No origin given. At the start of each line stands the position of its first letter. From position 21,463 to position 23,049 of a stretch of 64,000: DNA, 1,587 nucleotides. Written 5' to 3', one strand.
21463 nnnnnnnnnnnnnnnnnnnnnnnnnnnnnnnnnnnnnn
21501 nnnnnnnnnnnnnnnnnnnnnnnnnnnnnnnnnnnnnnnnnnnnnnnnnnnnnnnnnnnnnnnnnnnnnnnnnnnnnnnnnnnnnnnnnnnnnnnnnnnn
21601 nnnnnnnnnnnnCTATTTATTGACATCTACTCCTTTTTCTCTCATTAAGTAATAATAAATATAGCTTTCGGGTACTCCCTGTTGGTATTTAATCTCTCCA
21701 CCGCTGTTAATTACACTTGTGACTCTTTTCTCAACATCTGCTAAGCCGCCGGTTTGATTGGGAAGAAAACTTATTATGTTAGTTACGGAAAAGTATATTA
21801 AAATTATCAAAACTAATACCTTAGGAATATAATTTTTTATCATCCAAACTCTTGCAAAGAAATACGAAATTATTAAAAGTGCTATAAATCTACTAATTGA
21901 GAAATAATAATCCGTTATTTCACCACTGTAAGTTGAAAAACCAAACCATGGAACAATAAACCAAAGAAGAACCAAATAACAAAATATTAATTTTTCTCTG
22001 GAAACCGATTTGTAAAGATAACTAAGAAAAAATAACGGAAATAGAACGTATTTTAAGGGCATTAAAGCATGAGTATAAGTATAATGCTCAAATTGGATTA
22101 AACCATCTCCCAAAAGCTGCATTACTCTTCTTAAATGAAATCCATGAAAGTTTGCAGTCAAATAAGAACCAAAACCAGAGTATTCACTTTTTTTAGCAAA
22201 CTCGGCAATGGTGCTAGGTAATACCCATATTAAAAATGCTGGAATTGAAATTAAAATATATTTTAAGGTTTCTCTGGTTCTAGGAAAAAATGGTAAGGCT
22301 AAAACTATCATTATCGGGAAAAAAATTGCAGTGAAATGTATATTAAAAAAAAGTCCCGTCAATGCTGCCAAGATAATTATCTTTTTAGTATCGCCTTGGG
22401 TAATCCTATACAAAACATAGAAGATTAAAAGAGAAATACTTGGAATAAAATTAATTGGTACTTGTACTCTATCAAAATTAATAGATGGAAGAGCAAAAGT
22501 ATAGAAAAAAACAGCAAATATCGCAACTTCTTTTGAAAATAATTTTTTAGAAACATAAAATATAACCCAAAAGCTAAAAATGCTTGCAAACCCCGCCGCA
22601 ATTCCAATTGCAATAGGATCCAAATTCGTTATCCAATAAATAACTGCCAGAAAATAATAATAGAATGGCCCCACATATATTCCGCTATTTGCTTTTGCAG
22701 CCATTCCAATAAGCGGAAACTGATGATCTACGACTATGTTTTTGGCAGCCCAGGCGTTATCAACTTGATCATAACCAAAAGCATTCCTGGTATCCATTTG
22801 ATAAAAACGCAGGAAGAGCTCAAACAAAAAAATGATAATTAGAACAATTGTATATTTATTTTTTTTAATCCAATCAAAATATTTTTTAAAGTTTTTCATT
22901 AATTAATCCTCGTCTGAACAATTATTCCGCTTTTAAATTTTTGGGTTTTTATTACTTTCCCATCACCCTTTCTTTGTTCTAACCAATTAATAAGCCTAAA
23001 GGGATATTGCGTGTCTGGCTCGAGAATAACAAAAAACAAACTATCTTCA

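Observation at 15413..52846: A ~37-kb single-strand glycosylation super-locus with 15 polytopic (mostly GT-C-like) membrane proteins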

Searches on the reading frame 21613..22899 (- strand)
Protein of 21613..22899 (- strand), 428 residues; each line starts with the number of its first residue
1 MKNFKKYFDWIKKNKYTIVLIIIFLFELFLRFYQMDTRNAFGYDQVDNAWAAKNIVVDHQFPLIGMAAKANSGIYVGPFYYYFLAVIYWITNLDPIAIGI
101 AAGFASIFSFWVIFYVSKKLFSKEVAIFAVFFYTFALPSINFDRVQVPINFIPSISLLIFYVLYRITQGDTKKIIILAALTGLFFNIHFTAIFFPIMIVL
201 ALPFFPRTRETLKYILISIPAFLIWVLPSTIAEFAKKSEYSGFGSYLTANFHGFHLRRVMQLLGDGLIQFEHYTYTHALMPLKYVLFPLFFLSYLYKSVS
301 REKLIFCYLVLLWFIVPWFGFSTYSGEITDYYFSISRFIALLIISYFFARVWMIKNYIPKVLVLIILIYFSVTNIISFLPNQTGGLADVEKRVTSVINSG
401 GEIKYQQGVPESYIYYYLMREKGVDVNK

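Call 3: search_protein_families(library=pfam, proteins=[window:21613-22899:-], max_evalue=0.01)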
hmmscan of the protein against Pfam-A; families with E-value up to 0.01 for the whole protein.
window:21613-22899:- (428 aa): 1 family
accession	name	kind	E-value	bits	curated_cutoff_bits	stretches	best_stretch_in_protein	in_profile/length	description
PF13231.12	PMT_2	-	8.6e-08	33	26.1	1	77-224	3-149/160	Dolichyl-phosphate-mannose-protein mannosyltransferase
